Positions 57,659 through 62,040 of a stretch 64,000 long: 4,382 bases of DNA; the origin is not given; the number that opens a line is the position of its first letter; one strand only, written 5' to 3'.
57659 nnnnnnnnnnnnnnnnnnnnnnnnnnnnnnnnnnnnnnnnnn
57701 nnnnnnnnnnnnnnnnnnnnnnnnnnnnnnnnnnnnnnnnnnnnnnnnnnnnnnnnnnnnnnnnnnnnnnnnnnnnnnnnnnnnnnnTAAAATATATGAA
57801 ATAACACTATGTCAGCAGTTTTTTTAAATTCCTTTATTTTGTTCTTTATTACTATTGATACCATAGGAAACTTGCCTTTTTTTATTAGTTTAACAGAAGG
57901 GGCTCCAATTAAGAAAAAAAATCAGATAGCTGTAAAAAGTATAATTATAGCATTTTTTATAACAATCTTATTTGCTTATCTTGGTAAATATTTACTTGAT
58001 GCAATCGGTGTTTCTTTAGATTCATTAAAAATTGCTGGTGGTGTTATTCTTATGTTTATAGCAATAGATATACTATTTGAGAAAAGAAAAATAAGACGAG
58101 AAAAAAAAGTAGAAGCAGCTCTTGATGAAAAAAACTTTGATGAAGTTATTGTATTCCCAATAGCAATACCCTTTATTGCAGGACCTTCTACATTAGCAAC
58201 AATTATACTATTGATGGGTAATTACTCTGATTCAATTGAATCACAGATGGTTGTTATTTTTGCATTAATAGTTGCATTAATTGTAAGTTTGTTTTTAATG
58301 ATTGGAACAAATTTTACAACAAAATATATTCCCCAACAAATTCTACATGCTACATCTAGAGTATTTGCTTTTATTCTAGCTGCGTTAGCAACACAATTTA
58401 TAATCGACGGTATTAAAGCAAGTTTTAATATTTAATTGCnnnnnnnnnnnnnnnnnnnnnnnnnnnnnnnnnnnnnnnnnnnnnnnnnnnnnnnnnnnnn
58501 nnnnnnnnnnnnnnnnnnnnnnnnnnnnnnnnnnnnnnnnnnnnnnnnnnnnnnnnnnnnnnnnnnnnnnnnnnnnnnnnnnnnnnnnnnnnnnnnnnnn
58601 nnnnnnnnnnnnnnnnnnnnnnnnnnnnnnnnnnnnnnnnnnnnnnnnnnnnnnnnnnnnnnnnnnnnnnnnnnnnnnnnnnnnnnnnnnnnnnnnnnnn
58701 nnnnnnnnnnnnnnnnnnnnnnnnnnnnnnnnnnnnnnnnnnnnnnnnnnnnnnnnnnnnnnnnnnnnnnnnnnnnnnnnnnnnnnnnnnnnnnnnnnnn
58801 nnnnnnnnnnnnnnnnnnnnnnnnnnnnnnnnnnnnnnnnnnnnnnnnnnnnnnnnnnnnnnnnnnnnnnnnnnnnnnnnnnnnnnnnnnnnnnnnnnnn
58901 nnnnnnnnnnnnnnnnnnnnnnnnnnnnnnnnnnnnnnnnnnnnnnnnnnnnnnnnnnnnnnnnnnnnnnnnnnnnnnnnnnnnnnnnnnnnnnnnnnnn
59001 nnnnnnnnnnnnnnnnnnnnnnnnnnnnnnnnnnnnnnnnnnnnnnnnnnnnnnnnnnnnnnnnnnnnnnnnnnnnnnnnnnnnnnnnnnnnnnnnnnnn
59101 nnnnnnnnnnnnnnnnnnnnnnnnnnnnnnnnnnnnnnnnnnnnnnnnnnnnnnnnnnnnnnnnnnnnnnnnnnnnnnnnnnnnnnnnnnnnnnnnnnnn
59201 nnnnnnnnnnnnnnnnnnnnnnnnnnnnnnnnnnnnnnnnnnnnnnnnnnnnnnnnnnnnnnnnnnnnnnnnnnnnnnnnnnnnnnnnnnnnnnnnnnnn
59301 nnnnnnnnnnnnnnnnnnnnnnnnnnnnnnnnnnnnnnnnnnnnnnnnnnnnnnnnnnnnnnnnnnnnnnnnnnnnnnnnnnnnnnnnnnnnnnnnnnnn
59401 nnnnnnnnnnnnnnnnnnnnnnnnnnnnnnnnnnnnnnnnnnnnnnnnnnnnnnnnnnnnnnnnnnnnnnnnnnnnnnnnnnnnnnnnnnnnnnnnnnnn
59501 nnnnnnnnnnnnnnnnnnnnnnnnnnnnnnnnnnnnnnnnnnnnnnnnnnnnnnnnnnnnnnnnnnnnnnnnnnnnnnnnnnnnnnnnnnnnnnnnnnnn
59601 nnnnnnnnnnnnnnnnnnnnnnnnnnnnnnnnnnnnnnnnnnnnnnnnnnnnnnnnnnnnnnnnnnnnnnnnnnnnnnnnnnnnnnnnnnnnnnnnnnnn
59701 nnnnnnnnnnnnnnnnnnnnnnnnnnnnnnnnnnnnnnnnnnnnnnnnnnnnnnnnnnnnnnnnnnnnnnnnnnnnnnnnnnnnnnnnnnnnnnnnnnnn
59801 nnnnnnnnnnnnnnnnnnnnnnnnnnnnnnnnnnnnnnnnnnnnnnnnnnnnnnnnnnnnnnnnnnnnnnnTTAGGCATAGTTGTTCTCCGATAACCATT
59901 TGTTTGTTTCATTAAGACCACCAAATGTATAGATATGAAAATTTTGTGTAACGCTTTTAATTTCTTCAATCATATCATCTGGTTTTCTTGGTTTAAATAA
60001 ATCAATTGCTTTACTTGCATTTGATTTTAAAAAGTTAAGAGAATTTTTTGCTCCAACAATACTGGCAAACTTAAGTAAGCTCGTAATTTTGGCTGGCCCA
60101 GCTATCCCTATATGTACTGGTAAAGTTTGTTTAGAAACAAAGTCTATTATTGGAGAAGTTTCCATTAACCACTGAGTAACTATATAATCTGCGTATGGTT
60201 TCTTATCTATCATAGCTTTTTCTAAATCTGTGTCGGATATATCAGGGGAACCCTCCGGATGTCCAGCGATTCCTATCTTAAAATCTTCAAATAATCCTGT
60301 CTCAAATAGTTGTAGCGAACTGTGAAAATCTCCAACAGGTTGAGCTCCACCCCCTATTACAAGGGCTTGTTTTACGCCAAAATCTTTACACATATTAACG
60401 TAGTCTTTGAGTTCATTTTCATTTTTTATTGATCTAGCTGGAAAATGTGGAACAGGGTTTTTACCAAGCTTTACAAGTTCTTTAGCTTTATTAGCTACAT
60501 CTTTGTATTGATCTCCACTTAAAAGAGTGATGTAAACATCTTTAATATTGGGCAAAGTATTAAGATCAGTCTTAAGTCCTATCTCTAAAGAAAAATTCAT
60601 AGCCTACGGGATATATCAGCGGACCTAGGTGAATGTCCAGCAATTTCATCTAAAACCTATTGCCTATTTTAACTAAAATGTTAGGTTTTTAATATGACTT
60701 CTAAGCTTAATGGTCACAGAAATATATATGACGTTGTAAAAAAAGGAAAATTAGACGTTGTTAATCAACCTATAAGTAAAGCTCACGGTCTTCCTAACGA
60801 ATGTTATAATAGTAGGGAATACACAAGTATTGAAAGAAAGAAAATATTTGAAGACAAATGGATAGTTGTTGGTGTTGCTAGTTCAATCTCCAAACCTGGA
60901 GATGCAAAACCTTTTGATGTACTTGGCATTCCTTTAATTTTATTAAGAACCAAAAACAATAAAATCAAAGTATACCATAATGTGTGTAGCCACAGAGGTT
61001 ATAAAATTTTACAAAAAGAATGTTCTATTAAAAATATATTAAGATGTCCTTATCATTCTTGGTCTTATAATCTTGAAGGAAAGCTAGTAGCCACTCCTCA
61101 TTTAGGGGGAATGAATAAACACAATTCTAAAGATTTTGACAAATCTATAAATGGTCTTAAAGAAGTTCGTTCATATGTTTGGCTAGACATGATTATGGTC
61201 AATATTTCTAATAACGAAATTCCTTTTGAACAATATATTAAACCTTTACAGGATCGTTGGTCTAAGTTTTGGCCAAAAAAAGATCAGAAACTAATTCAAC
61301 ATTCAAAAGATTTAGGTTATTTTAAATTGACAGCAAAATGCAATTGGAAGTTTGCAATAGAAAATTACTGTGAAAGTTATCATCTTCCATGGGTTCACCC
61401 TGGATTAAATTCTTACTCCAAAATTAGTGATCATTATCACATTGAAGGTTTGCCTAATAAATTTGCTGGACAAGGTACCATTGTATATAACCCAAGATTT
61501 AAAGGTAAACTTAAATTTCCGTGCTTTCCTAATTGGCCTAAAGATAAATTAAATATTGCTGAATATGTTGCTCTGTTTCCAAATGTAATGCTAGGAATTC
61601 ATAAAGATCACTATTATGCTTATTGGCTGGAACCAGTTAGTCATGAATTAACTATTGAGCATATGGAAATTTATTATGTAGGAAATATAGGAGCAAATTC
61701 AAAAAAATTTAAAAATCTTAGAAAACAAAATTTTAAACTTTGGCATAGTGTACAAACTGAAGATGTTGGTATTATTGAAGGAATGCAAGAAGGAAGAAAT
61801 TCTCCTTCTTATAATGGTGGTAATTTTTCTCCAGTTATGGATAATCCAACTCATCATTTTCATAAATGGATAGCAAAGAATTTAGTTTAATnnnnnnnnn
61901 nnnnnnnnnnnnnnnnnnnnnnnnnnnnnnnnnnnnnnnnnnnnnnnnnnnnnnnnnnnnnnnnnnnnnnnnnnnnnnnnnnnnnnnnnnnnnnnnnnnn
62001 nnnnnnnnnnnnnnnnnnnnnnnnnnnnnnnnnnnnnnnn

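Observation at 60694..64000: Tightly packed Rieske oxygenase / 2OG-oxygenase-like / class II aldolase-like / carnitine-dehydrogenase-like operon of unknown substrate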

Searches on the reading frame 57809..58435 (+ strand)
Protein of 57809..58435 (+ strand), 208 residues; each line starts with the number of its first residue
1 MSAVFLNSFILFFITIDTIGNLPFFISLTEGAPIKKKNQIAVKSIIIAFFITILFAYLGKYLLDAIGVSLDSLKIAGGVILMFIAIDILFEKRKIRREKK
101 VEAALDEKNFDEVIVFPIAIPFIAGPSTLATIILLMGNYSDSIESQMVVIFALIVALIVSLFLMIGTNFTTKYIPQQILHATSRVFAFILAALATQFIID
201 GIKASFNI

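Call 8: search_protein_families(library=pfam, proteins=[window:57809-58435:+])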
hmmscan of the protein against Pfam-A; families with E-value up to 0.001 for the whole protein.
window:57809-58435:+ (208 aa): 2 families
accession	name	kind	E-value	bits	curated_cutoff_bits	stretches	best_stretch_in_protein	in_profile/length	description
PF01914.23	MarC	-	1.3e-48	165.6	23.9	1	4-205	3-202/203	MarC family integral membrane protein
PF03741.22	TerC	-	2.2e-07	31.2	27.8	1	21-115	14-104/178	Integral membrane protein TerC family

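Call 9: search_protein_families(library=ncbifam, proteins=[window:57809-58435:+])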
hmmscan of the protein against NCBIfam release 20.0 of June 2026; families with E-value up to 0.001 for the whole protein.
window:57809-58435:+ (208 aa): 4 families
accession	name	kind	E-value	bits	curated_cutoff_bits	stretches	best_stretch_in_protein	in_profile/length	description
TIGR00427.1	TIGR00427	subfamily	1e-41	142.9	99.2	1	4-202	6-201/201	NAAT family transporter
NF008010.0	PRK10739.1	equivalog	1e-29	104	215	1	7-206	6-195/197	YhgN family NAAT transporter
NF008228.0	PRK10995.1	equivalog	1.8e-27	96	162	1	13-203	16-214/223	MarC family NAAT transporter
NF008320.0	PRK11111.1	equivalog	1.4e-25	89.9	216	1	3-206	9-210/215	YchE family NAAT transporter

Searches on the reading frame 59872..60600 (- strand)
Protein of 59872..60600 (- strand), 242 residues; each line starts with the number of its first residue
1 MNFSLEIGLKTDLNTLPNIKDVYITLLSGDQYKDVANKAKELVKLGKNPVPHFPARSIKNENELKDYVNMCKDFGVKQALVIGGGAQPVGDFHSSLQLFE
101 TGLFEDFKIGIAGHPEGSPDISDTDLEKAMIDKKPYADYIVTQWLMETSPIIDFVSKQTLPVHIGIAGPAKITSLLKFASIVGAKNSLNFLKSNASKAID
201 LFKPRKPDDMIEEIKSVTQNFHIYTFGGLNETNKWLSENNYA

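Call 8: search_protein_families(library=pfam, proteins=[window:59872-60600:-])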
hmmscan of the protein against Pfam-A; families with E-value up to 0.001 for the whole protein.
window:59872-60600:- (242 aa): 1 family
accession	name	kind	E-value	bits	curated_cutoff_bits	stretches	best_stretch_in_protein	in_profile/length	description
PF02219.23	MTHFR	-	0.00013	21.8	24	1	49-157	73-193/287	Methylenetetrahydrofolate reductase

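Call 9: search_protein_families(library=ncbifam, proteins=[window:59872-60600:-])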
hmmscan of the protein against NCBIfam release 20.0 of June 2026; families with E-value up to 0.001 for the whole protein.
window:59872-60600:- (242 aa): 2 families
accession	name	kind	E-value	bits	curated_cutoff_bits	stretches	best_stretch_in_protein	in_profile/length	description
TIGR00677.1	fadh2_euk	equivalog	3.8e-06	26.4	310.05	1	105-159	128-184/281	methylenetetrahydrofolate reductase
TIGR00676.1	fadh2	equivalog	2.5e-05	23.8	293.7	1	30-158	41-181/275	methylenetetrahydrofolate reductase [NAD(P)H]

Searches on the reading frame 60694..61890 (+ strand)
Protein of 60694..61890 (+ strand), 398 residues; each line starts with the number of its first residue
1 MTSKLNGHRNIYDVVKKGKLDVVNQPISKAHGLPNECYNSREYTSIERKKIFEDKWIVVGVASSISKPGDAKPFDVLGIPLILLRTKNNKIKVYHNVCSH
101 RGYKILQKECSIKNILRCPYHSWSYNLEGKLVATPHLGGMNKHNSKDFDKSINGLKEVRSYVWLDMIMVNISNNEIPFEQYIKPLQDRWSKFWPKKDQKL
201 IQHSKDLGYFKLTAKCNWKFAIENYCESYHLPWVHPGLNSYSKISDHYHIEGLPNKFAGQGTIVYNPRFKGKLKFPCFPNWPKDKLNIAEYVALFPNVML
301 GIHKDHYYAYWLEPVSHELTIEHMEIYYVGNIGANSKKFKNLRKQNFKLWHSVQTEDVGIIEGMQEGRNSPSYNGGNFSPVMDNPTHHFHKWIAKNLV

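Call 8: search_protein_families(library=pfam, proteins=[window:60694-61890:+])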
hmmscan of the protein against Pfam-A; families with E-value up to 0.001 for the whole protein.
window:60694-61890:+ (398 aa): 2 families
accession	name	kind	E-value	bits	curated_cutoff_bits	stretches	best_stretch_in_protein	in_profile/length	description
PF00848.25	Ring_hydroxyl_A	-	7.2e-41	140.8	24.9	1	208-396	8-205/208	Ring hydroxylating alpha subunit (catalytic domain)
PF00355.32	Rieske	-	6.1e-18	65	20.3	1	55-139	1-83/88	Rieske [2Fe-2S] domain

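Call 9: search_protein_families(library=ncbifam, proteins=[window:60694-61890:+])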
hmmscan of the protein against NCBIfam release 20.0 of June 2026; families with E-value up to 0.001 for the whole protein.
window:60694-61890:+ (398 aa): 6 families
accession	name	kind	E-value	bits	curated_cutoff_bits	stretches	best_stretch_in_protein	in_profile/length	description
NF058607.1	GlBtMonoOxGbcA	equivalog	5.5e-35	120.6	670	1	27-240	27-228/420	glycine betaine monooxygenase oxygenase subunit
NF041684.1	ant_diox_AndAc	equivalog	8.4e-24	83.9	750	1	22-235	12-222/418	anthranilate 1,2-dioxygenase large subunit AndAc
NF042946.1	3PPDioc_HcaE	equivalog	2.4e-20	73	830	1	37-235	20-214/450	3-phenylpropionate/cinnamic acid dioxygenase subunit alpha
TIGR03228.1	anthran_1_2_A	equivalog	6.9e-17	61.3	671.9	1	37-236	20-214/438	anthranilate 1,2-dioxygenase large subunit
TIGR03229.1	benzo_1_2_benA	equivalog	9.2e-17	61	780.95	1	36-235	19-215/433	benzoate 1,2-dioxygenase large subunit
NF052579.1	BetMthstMoxSdmAMthl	equivalog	2e-05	23.7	600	1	56-163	18-123/351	4beta-methylsterol monooxygenase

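Call 16: search_solved_structures(query=window:60694-61890:+, max_evalue=0.00001)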
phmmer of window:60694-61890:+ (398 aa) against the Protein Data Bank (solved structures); distinct sequences matched with E-value up to 0.00001: 38.
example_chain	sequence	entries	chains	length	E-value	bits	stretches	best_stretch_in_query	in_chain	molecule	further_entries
6y9c_A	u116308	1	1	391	3.3e-30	108.7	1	31-376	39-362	Carnitine monooxygenase oxygenase subunit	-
6y8j_A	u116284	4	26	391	3.6e-30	108.6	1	31-376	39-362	Carnitine monooxygenase oxygenase subunit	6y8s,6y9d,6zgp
3n0q_A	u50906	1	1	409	9.9e-24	87.4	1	30-238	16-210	Putative aromatic-ring hydroxylating dioxygenase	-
3vca_A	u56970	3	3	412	3.3e-22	82.3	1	33-238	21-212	Ring-hydroxylating dioxygenase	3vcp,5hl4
4qup_A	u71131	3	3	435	4.1e-22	82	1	32-238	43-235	Monoxygenase; demethylase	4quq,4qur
9o71_A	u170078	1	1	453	6.1e-22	81.5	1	35-235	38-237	Phenylpropionate dioxygenase-like ring-hydroxylating dioxygenase large terminal subunit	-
7yls_B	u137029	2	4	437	2.8e-21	79.3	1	35-235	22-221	Rieske (2Fe-2S) domain protein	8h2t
1wql_A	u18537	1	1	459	8.4e-19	71.1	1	36-231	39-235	iron-sulfur protein large subunit of cumene dioxygenase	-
2xsh_A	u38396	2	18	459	1.4e-18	70.4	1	36-230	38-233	BIPHENYL DIOXYGENASE SUBUNIT ALPHA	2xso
2xr8_A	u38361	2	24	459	1.4e-18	70.4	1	36-230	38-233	BIPHENYL DIOXYGENASE SUBUNIT ALPHA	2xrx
2yfi_A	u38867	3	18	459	1.4e-18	70.4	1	36-230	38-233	BIPHENYL DIOXYGENASE SUBUNIT ALPHA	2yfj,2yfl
5aeu_A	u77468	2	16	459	1.4e-18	70.4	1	36-230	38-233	BIPHENYL DIOXYGENASE SUBUNIT ALPHA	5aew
3en1_A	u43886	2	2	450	1.6e-18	70.2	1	36-231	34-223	Benzene 1,2-dioxygenase subunit alpha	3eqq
3gzx_A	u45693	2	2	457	2.6e-18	69.5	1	35-231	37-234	Biphenyl dioxygenase subunit alpha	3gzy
9jp5_A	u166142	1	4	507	5e-18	68.6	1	33-237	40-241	Phthalate 3,4-dioxygenase alpha subunit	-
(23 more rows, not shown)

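Call 65: search_solved_structures(query=window:60694-61890:+, max_evalue=1e-25, show_alignments=1)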
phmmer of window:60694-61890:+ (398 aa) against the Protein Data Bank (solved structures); distinct sequences matched with E-value up to 1e-25: 2.
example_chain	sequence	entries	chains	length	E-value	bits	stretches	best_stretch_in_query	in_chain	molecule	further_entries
6y9c_A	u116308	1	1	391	3.3e-30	108.7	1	31-376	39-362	Carnitine monooxygenase oxygenase subunit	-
6y8j_A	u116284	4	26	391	3.6e-30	108.6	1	31-376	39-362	Carnitine monooxygenase oxygenase subunit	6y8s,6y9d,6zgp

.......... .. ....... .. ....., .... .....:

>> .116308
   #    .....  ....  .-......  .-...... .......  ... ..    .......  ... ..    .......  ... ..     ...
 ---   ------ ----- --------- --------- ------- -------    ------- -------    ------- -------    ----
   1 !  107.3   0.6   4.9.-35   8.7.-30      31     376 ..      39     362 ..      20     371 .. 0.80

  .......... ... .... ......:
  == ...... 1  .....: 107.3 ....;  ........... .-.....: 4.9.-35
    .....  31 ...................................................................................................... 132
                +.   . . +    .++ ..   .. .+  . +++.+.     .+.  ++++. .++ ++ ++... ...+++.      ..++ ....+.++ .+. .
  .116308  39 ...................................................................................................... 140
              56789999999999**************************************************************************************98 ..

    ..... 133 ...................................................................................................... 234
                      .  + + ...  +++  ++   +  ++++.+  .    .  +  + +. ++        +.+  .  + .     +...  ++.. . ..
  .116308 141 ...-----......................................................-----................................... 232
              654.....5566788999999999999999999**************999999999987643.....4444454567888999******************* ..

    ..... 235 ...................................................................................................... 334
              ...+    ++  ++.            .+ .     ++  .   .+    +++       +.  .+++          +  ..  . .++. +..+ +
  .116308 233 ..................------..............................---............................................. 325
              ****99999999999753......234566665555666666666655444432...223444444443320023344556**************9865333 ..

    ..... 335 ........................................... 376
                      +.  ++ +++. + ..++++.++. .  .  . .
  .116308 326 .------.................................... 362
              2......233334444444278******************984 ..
